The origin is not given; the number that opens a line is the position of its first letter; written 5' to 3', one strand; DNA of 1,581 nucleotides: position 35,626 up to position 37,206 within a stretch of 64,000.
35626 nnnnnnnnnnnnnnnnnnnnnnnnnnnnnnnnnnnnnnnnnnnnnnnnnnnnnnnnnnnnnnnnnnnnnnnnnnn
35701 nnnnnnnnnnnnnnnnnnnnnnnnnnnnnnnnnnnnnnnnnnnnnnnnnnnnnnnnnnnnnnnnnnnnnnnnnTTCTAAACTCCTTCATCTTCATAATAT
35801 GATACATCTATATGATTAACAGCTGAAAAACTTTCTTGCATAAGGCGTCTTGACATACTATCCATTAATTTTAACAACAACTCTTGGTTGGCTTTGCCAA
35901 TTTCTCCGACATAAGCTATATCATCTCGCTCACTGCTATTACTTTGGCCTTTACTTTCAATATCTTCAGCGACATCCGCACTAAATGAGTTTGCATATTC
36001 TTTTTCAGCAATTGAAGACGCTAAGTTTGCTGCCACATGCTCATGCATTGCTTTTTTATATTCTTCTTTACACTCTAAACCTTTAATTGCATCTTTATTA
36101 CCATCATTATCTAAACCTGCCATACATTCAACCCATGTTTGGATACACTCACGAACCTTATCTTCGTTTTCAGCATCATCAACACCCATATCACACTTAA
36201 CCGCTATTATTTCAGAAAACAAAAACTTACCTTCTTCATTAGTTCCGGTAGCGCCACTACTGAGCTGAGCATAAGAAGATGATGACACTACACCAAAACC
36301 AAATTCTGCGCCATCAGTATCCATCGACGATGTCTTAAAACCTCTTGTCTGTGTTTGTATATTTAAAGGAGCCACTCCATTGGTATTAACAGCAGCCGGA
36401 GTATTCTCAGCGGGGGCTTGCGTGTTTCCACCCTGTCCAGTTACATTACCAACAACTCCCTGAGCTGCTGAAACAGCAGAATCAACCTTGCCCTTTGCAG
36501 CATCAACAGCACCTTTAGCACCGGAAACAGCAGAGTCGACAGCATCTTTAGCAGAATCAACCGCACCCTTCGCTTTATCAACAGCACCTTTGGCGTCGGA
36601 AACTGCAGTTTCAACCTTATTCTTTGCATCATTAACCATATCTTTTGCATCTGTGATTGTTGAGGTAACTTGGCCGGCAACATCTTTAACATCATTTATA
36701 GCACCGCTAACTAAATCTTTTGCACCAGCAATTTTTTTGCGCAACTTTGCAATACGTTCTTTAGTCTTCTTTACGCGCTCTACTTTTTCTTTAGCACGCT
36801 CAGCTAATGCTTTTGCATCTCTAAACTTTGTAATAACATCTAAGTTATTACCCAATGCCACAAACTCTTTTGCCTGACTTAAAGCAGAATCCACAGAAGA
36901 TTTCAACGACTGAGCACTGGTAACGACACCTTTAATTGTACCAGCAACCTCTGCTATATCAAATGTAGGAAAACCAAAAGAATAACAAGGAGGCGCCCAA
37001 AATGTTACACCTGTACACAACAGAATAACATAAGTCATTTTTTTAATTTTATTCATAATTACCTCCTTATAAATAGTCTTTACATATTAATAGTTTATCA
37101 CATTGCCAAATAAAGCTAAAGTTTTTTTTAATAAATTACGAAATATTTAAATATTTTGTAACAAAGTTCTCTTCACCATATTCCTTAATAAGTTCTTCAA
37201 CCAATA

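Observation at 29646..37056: Four secreted helical or coiled-coil proteins occupy the VirB5/VirB6 slot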

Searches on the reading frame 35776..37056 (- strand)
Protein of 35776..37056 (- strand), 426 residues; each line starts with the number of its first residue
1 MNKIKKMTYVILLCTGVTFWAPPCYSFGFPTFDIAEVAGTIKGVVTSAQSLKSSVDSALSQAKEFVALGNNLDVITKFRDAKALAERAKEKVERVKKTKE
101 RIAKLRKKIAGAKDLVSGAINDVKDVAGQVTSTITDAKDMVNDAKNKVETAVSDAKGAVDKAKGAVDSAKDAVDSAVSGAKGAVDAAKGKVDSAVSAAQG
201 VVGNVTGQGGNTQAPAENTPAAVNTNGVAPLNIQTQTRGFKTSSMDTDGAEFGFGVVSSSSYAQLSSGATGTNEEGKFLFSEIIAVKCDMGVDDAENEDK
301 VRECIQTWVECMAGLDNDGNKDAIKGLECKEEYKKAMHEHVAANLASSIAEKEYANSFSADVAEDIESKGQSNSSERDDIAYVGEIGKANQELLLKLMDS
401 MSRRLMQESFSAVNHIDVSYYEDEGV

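Call 4: search_protein_families(library=pfam, proteins=[window:35776-37056:-], max_evalue=0.1)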
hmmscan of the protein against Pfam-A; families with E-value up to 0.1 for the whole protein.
window:35776-37056:- (426 aa): 5 families
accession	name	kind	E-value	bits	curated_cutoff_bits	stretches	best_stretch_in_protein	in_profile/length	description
PF11839.13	Alanine_zipper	-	0.0013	19.4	23.1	1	129-176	5-52/69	Alanine-zipper, major outer membrane lipoprotein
PF11727.13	ISG65-75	-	0.0028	17.4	25.1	1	81-165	52-136/281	Invariant surface glycoprotein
PF23067.1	MG280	-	0.0032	17.5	27.4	1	51-195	45-184/259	Uncharacterised protein MG280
PF06008.19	Laminin_I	-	0.011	15.9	34.6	1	85-203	10-132/259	Laminin Domain I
PF06103.16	DUF948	-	0.021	15.5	37.2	0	103-150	22-69/89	Bacterial protein of unknown function (DUF948)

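Call 9: search_protein_families(library=ncbifam, proteins=[window:35776-37056:-], max_evalue=0.1)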
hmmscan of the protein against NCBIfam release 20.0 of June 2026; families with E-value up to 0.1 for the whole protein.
window:35776-37056:- (426 aa): 11 families
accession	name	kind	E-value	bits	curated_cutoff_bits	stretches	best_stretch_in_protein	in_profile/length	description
NF003034.1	PRK03918.1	equivalog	7.3e-05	20.9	700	1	74-149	695-774/878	DNA double-strand break repair ATPase Rad50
NF033885.1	conj_TraP_IncI1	equivalog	0.00025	20.8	135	1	4-144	17-151/217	conjugal transfer protein TraP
NF043058.1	T4SS_LegC2C7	subfamily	0.001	18.2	350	1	48-154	145-253/348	LegC2/C7 family Dot/Icm T4SS effector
TIGR04527.1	mycoplas_twoTM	subfamily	0.0024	17.6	125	1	78-186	77-165/248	MG_279/MG_280 family protein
NF047516.1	LA_3659_fam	equivalog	0.0034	17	36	1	83-187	103-205/221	LA_3659 family protein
NF047514.1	SpiroCoCo_N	equivalog_domain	0.0034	17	75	1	83-187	103-205/221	SpiroCoCo family coiled-coil protein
NF047840.1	lipo_Ag473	exception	0.0036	18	100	1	112-199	43-125/136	Ag473 family lipoprotein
TIGR04523.1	Mplasa_alph_rch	subfamily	0.011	13.6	270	1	70-149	597-676/745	helix-rich protein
NF040598.1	Ala_zip_lipo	subfamily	0.023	15.2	43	1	120-172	24-76/90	Lpp/OprI family alanine-zipper lipoprotein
NF002572.0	PRK02224.1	equivalog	0.049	11.9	1087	1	79-198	230-351/888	DNA double-strand break repair ATPase Rad50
TIGR04319.1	SerAla_Lrha_rpt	domain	0.06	13.5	120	0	46-169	54-169/175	Ser-Ala-175 repeat protein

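Call 10: find_encoding_contigs(protein=window:35776-37056:-, flank=10000, max_places=6)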
Protein window:35776-37056:- (426 aa): no gene with exactly this product is on record in the collection.

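Call 25: search_solved_structures(query=A1, max_evalue=10, show_alignments=1)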
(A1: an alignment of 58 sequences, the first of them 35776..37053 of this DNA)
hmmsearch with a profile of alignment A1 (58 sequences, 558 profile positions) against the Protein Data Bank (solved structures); distinct sequences matched with E-value up to 10: 130 (the best 60 are shown).
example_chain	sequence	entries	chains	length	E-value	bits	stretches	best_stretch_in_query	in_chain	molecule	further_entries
9y6s_9Y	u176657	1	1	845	1.8e-05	27.1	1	85-204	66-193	Cilia- and flagella-associated protein 58 central coiled coil domain-containing protein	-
4tql_A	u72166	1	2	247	0.00012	24.4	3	79-144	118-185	Three helix bundle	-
3tul_A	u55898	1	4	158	0.0019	20.4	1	90-210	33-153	Cell invasion protein sipB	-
9hx4_F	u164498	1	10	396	0.0025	20.1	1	104-355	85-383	Apolipoprotein A-IV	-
7nyw_A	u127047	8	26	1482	0.0033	19.7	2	91-275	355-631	Chromosome partition protein MukB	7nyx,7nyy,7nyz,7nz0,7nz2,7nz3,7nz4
9gm6_A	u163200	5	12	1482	0.0033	19.7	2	91-275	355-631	Chromosome partition protein MukB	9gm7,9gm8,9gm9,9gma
3s84_A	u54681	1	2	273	0.0033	19.7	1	124-275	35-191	Apolipoprotein A-IV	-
4cgk_A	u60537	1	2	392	0.0067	18.7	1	108-358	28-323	SECRETED 45 KDA PROTEIN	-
9y5h_B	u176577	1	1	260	0.0068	18.6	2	94-148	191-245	sc-t-SNARE-diff-#3.3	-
4zry_B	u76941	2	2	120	0.007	18.6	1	144-227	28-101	Keratin, type II cytoskeletal 1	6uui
8ovb_C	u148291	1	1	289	0.0076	18.5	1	113-299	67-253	ISG65 G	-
9g8s_w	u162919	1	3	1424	0.0081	18.4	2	149-392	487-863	Tail tape measure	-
3g6b_A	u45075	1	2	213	0.0082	18.4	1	103-267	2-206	Methyl-accepting chemotaxis protein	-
9hn1_D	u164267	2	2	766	0.023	16.9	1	97-335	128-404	KlebG | Klebicin G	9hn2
3g67_A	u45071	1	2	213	0.026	16.7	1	103-267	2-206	Methyl-accepting chemotaxis protein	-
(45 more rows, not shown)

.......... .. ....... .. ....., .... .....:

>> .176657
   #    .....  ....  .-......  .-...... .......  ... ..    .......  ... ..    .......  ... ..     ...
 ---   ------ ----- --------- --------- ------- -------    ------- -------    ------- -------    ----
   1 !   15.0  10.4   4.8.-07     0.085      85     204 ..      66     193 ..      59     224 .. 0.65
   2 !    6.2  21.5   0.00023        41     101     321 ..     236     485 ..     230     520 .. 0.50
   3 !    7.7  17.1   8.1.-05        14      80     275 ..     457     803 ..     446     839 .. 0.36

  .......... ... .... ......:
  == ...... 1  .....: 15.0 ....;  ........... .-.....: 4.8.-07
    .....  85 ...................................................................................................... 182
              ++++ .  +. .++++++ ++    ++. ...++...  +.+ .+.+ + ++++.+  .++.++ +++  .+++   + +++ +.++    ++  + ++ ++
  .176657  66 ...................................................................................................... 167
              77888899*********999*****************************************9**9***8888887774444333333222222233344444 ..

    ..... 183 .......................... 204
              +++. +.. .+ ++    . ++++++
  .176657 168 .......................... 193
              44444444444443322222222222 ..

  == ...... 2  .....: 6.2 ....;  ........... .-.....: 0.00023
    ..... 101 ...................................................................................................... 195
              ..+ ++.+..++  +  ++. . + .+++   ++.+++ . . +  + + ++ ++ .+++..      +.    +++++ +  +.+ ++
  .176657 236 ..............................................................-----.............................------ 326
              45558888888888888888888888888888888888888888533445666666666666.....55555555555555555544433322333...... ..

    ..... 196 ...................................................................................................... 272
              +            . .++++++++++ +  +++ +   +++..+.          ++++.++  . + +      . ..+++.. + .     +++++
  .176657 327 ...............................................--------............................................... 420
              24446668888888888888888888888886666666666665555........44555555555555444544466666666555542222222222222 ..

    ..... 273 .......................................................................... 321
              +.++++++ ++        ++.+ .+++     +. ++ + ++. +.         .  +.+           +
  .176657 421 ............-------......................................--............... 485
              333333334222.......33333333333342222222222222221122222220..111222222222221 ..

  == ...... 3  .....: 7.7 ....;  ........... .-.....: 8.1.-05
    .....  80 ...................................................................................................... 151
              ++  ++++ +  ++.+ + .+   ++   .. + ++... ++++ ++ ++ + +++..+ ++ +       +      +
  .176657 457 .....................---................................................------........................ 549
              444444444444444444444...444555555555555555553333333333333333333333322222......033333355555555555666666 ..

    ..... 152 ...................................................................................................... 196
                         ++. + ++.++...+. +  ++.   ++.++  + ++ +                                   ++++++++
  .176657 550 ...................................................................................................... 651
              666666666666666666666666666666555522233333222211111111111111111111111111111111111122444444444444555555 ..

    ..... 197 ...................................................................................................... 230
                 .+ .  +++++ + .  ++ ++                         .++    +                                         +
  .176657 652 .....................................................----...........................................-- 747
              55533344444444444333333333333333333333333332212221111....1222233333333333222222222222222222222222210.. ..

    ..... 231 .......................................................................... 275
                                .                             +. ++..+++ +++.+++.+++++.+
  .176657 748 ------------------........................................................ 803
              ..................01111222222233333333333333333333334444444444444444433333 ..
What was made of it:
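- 35776..37056 (-): X426: exported, diverged and enlarged VirB5-like protein. Signal peptide, residues 1-25. VirB5-type start FGFPTFD plus first helix, about residues 26-70 (nt 36847-36981). Ala/Lys/Asp-rich amphipathic 7/11 repeat, residues 95-205 (nt 36442-36774). Cysteine-containing C-terminal domain, about residues 240-426. PDB profile hits to TrwJ and TraC at E about 0.05 (call 25).
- TrwJ and TraC appear among the PDB profile hits (call 25).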

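Call 37: search_protein_families(library=pfam, alignment_id=A1, max_evalue=1)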
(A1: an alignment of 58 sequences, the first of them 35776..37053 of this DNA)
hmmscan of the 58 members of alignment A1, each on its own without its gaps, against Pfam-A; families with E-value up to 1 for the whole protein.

A. member 1, window:35776-37053:- (425 aa): 9 families
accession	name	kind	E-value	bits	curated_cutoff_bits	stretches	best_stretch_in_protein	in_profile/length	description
PF11839.13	Alanine_zipper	-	0.0012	19.5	23.1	1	128-175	5-52/69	Alanine-zipper, major outer membrane lipoprotein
PF23067.1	MG280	-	0.0023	17.9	27.4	1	51-194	46-184/259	Uncharacterised protein MG280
PF11727.13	ISG65-75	-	0.0028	17.4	25.1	1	80-164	52-136/281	Invariant surface glycoprotein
PF06008.19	Laminin_I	-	0.011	15.9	34.6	1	84-202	10-132/259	Laminin Domain I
PF06103.16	DUF948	-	0.02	15.5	37.2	1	102-149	22-69/89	Bacterial protein of unknown function (DUF948)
PF04513.17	Baculo_PEP_C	-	0.13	12.7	38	0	121-175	24-82/140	Baculovirus polyhedron envelope protein, PEP, C terminus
PF19757.4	DUF6244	-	0.27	12.2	31.6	1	92-162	15-83/87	Family of unknown function (DUF6244)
PF02970.22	TBCA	-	0.3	11.9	30.3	0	96-166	29-87/99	Tubulin binding cofactor A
PF17100.10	NACHT_N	-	0.43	10.9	30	0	78-123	54-99/220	N-terminal domain of NWD NACHT-NTPase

B. families by the number of members that match (of 58 scanned): 270 families (the first 25 are shown)
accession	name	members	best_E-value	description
PF13851.11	GAS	11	1.3e-06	Growth-arrest specific micro-tubule binding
PF07926.17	TPR_MLP1_2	11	0.00028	TPR/MLP1/MLP2-like protein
PF06103.16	DUF948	10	0.0011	Bacterial protein of unknown function (DUF948)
PF07889.17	DUF1664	10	0.0032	Protein of unknown function (DUF1664)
PF04513.17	Baculo_PEP_C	9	4.2e-07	Baculovirus polyhedron envelope protein, PEP, C terminus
PF05478.16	Prominin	9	0.0012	Prominin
PF06785.16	UPF0242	8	1.6e-06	Uncharacterised protein family (UPF0242) N-terminus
PF11839.13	Alanine_zipper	7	0.00024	Alanine-zipper, major outer membrane lipoprotein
PF02601.20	Exonuc_VII_L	7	0.0013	Exonuclease VII, large subunit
PF07464.16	ApoLp-III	6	7.9e-05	Apolipophorin-III precursor (apoLp-III)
PF20492.3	ERM_helical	6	9.5e-05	Ezrin/radixin/moesin, alpha-helical domain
PF13605.11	DUF4141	6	0.00013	Domain of unknown function (DUF4141)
PF11932.13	DUF3450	6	0.0017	Protein of unknown function (DUF3450)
PF00038.26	Filament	6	0.0018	Intermediate filament protein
PF19745.5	FUT8_N_cat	6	0.0095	Alpha-(1,6)-fucosyltransferase N- and catalytic domains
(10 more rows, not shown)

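Call 38: search_protein_families(library=ncbifam, alignment_id=A1, max_evalue=1)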
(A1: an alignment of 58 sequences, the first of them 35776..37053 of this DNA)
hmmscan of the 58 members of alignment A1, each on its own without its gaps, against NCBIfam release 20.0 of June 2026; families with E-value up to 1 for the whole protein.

A. member 1, window:35776-37053:- (425 aa): 14 families
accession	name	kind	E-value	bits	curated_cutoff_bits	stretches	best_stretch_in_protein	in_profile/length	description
NF003034.1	PRK03918.1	equivalog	7.2e-05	20.9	700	1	73-148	695-774/878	DNA double-strand break repair ATPase Rad50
NF033885.1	conj_TraP_IncI1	equivalog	0.00037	20.3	135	1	3-145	17-153/217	conjugal transfer protein TraP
NF043058.1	T4SS_LegC2C7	subfamily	0.00099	18.2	350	1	47-153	145-253/348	LegC2/C7 family Dot/Icm T4SS effector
TIGR04527.1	mycoplas_twoTM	subfamily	0.0022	17.7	125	1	77-185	77-165/248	MG_279/MG_280 family protein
NF047516.1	LA_3659_fam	equivalog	0.0035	17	36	1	82-186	103-205/221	LA_3659 family protein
NF047514.1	SpiroCoCo_N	equivalog_domain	0.0035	17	75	1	82-186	103-205/221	SpiroCoCo family coiled-coil protein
NF047840.1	lipo_Ag473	exception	0.0036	18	100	2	111-198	43-125/136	Ag473 family lipoprotein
TIGR04523.1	Mplasa_alph_rch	subfamily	0.011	13.6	270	1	69-148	597-676/745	helix-rich protein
NF040598.1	Ala_zip_lipo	subfamily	0.015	15.8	43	2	119-171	24-76/90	Lpp/OprI family alanine-zipper lipoprotein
NF002572.0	PRK02224.1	equivalog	0.047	11.9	1087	1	78-197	230-351/888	DNA double-strand break repair ATPase Rad50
TIGR04319.1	SerAla_Lrha_rpt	domain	0.059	13.5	120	1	45-168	54-169/175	Ser-Ala-175 repeat protein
NF047709.1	RiPP_TigB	exception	0.29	11.2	70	0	163-209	22-66/68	methyl-cyclopropylglycine-containing RiPP peptide TigB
NF041035.1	Rad50_Halo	equivalog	0.41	8.9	1000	0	79-223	259-401/883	DNA double-strand break repair ATPase Rad50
NF009120.0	PRK12472.1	subfamily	0.87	8.3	369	0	78-197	200-316/508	hypothetical protein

B. families by the number of members that match (of 58 scanned): 159 families (the first 25 are shown)
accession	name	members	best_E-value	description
TIGR04527.1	mycoplas_twoTM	23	1.1e-06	MG_279/MG_280 family protein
NF045487.1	ASRP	20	2.8e-10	archaea-specific SMC-related protein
NF003034.1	PRK03918.1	16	6.5e-07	DNA double-strand break repair ATPase Rad50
TIGR02169.1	SMC_prok_A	15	5.9e-06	chromosome segregation protein SMC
NF038350.1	taxis_HmpF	14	1.8e-08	pilus motility taxis protein HmpF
TIGR02168.1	SMC_prok_B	14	1.7e-07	chromosome segregation protein SMC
NF002572.0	PRK02224.1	13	3.2e-08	DNA double-strand break repair ATPase Rad50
NF041035.1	Rad50_Halo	13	2.6e-06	DNA double-strand break repair ATPase Rad50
TIGR01069.2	mutS2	12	5.4e-05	endonuclease MutS2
NF045780.1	TrlF_fam_ATP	11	2.8e-05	TrlF family AAA-like ATPase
TIGR00996.1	Mtu_fam_mce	10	0.00011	MCE family protein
TIGR04523.1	Mplasa_alph_rch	9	1.6e-07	helix-rich protein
NF041034.1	Rad50_Sulf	9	1.3e-05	DNA double-strand break repair ATPase Rad50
TIGR04320.1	Surf_Exclu_PgrA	8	9.8e-07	SEC10/PgrA surface exclusion domain-containing protein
NF043058.1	T4SS_LegC2C7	8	1.5e-06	LegC2/C7 family Dot/Icm T4SS effector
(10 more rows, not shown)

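Call 96: list_cluster_members(proteins=[P0001, P0026, window:35779-37056:-, window:33892-35121:-, window:37139-39547:-])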
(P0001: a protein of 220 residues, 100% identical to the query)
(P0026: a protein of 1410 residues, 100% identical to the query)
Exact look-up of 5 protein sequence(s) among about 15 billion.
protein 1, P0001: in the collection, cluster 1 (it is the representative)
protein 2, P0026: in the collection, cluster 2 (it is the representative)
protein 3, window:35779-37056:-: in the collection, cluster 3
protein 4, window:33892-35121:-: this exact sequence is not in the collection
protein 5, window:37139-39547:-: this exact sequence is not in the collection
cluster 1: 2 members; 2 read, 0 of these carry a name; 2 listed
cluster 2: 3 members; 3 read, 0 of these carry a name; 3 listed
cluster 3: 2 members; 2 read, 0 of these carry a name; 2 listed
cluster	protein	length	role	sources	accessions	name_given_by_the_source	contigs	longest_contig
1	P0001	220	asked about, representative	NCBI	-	-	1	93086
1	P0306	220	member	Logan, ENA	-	-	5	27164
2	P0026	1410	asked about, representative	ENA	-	-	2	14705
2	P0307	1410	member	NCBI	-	-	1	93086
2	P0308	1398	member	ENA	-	-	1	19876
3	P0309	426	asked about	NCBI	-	-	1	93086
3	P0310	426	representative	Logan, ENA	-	-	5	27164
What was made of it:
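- Tried and rejected: Cluster members carry no names (call 96).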

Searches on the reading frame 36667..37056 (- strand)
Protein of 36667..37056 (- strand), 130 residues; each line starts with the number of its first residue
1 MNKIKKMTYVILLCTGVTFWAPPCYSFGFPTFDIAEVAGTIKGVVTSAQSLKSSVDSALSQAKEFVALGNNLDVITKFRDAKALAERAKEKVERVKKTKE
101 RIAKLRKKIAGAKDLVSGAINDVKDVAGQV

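Call 39: search_protein_families(library=pfam, proteins=[window:36667-37056:-], max_evalue=10)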
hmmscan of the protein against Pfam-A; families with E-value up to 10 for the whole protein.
window:36667-37056:- (130 aa): 9 families
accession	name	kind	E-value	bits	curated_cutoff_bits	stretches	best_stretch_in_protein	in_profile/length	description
PF07996.16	T4SS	-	0.049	14.4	24.7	1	49-114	89-153/197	Type IV secretion system proteins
PF19103.5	DUF5790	-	0.05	14.7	26.8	1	53-110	62-119/126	Family of unknown function (DUF5790)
PF03428.19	RP-C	-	0.058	13.6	24.4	1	67-112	124-170/175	Replication protein C N-terminal domain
PF06103.16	DUF948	-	0.066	13.8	37.2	1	35-108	22-83/89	Bacterial protein of unknown function (DUF948)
PF19757.4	DUF6244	-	0.12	13.3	31.6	0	95-124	54-83/87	Family of unknown function (DUF6244)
PF20663.3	COG4_N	-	0.3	11.6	27.3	1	74-115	21-62/107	Conserved oligomeric Golgi complex subunit 4, N-terminal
PF10186.14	ATG14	-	0.34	10.4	33.2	1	49-119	36-102/347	Vacuolar sorting 38 and autophagy-related subunit 14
PF11839.13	Alanine_zipper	-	0.41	11.4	23.1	1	34-102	3-62/69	Alanine-zipper, major outer membrane lipoprotein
PF17100.10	NACHT_N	-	0.53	10.6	30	1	77-124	52-99/220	N-terminal domain of NWD NACHT-NTPase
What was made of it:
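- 35776..37056 (-): PF07996 is sub-threshold (call 39).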
